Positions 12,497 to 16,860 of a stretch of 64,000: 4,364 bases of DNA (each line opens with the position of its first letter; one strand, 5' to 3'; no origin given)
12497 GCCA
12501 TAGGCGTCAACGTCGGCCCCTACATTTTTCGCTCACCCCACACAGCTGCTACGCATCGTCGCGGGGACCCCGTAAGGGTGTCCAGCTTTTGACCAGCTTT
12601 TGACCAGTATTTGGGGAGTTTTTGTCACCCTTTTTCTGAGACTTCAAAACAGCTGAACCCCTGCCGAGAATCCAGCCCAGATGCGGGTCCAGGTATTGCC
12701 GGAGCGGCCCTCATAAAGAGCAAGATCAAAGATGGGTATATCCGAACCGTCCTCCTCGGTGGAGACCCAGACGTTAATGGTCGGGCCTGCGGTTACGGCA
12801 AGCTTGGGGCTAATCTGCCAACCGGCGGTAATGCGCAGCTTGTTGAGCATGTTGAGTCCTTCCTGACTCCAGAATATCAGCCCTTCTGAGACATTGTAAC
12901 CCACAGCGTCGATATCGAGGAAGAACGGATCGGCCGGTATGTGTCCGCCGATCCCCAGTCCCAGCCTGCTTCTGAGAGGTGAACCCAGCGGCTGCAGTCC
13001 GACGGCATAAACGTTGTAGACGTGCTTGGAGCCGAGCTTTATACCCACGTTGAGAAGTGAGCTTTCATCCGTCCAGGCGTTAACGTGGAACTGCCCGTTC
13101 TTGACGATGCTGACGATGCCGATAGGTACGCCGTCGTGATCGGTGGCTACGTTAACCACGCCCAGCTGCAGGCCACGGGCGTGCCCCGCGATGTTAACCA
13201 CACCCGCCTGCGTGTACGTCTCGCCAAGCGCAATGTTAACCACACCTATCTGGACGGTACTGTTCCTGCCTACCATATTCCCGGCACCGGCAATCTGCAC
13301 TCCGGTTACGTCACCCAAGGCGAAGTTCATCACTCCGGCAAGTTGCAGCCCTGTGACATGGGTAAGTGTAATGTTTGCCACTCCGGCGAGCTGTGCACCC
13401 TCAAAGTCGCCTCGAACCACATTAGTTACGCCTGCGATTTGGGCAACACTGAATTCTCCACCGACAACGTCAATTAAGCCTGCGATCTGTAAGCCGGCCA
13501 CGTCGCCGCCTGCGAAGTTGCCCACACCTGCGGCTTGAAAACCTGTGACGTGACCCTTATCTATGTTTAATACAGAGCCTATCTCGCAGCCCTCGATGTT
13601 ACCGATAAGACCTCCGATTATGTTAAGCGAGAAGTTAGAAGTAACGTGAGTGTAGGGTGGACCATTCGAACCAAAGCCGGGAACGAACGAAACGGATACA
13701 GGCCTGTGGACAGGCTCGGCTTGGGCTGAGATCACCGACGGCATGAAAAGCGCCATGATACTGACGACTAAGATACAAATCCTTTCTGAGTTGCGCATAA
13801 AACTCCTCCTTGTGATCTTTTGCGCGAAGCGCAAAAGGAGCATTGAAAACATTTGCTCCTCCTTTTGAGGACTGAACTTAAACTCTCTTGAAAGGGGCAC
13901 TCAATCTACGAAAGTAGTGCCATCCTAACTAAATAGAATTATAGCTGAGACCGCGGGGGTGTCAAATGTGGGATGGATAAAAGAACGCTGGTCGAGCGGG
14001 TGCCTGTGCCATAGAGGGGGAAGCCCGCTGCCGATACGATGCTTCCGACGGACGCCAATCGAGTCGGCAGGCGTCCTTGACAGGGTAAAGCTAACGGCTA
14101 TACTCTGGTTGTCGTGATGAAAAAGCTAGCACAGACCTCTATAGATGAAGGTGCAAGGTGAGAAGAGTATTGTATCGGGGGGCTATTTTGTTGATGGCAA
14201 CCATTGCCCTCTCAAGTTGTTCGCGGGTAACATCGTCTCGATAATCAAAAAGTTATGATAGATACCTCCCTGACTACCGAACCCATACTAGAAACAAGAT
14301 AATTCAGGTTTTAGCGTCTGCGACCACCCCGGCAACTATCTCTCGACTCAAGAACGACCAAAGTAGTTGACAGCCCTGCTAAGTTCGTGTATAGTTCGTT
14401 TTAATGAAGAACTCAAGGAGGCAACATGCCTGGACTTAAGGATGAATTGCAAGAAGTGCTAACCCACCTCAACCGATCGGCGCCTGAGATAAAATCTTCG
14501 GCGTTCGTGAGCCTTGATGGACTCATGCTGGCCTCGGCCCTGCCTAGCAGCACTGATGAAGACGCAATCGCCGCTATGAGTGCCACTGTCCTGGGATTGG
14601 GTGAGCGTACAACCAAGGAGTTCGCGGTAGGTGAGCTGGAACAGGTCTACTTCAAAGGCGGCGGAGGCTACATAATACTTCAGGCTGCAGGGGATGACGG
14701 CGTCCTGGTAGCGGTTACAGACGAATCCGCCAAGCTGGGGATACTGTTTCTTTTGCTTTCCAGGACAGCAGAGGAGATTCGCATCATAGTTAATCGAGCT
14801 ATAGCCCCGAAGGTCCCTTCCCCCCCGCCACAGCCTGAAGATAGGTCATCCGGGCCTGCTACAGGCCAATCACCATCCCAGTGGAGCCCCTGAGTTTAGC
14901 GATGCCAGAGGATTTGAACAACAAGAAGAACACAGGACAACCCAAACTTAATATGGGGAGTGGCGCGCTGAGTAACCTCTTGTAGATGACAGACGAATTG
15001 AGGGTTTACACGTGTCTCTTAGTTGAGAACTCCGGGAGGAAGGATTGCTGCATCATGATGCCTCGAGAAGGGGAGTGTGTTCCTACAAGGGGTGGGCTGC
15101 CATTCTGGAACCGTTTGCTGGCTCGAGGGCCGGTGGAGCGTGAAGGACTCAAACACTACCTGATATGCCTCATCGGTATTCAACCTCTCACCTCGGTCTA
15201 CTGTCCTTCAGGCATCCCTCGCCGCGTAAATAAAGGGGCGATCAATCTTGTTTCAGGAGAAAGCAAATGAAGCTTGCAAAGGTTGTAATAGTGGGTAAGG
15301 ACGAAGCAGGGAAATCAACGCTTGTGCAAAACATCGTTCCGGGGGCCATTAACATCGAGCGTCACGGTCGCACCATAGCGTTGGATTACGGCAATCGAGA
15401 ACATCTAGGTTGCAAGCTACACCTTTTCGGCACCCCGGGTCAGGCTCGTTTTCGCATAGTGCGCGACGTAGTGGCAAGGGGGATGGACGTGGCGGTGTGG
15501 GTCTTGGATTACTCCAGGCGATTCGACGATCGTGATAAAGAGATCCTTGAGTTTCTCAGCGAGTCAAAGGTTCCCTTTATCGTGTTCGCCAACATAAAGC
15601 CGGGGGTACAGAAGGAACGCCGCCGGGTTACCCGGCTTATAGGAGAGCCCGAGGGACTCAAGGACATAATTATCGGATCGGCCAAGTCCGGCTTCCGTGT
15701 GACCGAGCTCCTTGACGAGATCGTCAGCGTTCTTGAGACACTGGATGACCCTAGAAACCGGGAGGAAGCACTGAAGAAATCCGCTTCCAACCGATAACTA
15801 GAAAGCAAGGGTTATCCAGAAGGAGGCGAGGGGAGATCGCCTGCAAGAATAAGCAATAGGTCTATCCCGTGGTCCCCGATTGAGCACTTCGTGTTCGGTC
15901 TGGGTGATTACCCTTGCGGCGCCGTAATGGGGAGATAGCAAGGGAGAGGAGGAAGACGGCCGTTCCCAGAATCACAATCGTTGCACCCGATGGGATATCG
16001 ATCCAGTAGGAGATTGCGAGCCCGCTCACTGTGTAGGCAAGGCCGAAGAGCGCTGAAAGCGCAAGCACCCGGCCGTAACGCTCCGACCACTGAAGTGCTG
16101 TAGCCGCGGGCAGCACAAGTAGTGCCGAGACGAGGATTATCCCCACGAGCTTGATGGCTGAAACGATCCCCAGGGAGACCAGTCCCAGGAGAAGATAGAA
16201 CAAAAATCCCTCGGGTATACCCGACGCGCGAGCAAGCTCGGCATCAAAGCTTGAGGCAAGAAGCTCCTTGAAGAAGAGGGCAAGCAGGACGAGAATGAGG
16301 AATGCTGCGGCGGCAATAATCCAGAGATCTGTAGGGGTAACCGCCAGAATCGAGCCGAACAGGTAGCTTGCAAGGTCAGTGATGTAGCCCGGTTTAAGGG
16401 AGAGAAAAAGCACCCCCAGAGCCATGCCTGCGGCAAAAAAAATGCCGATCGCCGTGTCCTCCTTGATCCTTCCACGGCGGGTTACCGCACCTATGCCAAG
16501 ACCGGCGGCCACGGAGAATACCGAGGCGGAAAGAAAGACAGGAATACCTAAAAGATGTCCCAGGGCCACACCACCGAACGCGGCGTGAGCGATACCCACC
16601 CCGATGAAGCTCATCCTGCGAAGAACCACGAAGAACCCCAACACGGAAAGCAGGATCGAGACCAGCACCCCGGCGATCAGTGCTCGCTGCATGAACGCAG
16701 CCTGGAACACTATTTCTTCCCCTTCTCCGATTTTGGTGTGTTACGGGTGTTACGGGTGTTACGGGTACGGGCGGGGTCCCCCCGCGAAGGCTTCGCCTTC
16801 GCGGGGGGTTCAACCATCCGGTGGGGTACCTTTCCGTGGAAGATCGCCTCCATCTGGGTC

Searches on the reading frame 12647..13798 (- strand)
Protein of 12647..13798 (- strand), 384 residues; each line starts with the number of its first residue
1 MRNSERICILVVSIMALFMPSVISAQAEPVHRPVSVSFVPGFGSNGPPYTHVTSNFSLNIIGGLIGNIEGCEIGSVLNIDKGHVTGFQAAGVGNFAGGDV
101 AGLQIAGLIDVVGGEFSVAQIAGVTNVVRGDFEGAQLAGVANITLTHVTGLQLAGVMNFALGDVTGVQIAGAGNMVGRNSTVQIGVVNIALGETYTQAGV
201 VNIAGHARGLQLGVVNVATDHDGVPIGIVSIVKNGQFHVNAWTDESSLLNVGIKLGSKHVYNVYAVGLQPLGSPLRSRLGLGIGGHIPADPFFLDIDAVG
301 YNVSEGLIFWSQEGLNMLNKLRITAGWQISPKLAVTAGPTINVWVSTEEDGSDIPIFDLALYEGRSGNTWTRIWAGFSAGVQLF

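Call 11: search_protein_families(library=pfam, proteins=[window:12647-13798:-])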
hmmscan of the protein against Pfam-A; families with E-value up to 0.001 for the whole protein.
window:12647-13798:- (384 aa): 0 families

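Call 41: search_protein_families(library=ncbifam, proteins=[window:12647-13798:-], max_evalue=0.01)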
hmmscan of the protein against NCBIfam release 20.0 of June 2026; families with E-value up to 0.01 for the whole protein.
window:12647-13798:- (384 aa): 2 families
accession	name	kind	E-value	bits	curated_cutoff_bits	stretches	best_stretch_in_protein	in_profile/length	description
NF047437.1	VC2662_fam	equivalog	2e-07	30.6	140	1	137-238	81-178/187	VC2662 family protein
NF047436.1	LA_2272_repeat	domain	2e-06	27.5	25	1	197-219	5-28/30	LA_2272 family surface repeat-containing protein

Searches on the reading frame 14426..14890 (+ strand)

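Call 39: search_protein_families(library=pfam, proteins=[window:14426-14890:+], max_evalue=0.001)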
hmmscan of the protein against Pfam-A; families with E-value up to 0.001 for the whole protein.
window:14426-14890:+ (155 aa): 1 family
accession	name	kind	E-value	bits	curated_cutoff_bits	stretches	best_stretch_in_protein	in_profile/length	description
PF03259.23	Robl_LC7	-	4.7e-15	55.5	23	1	10-97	3-90/91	Roadblock/LC7 domain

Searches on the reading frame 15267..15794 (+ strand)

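Call 71: search_protein_families(library=pfam, proteins=[window:15267-15794:+], max_evalue=0.00001)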
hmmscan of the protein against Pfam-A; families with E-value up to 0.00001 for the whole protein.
window:15267-15794:+ (176 aa): 6 families
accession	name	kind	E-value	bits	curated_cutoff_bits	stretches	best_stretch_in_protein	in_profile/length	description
PF00009.33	GTP_EFTU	-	1.7e-11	44.5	26.5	1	33-157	53-187/188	Elongation factor Tu GTP binding domain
PF01926.29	MMR_HSR1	-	6.3e-11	42.8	21.9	1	5-109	1-112/113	50S ribosome-binding GTPase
PF08477.19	Roc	-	1.2e-08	35.6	27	1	5-98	1-104/119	Ras of Complex, Roc, domain of DAPkinase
PF00025.27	Arf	-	1.3e-08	34.9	22.3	1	3-109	14-123/174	ADP-ribosylation factor family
PF03029.23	ATP_bind_1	-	8.2e-07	29.5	27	0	50-169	92-227/240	Conserved hypothetical ATP binding protein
PF00071.28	Ras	-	2.7e-06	27.5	21.6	1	5-84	1-83/162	Ras family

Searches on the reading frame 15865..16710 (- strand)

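Call 71: search_protein_families(library=pfam, proteins=[window:15865-16710:-], max_evalue=0.00001)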
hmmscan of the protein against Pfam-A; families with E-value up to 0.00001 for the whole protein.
window:15865-16710:- (282 aa): 2 families
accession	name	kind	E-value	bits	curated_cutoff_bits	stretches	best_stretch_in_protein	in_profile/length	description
PF00950.22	ABC-3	-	3.9e-74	249.9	20.1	1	4-259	2-257/258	ABC 3 transport family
PF01032.23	FecCD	-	3.2e-06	26.8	26.5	0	56-255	100-307/311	FecCD transport family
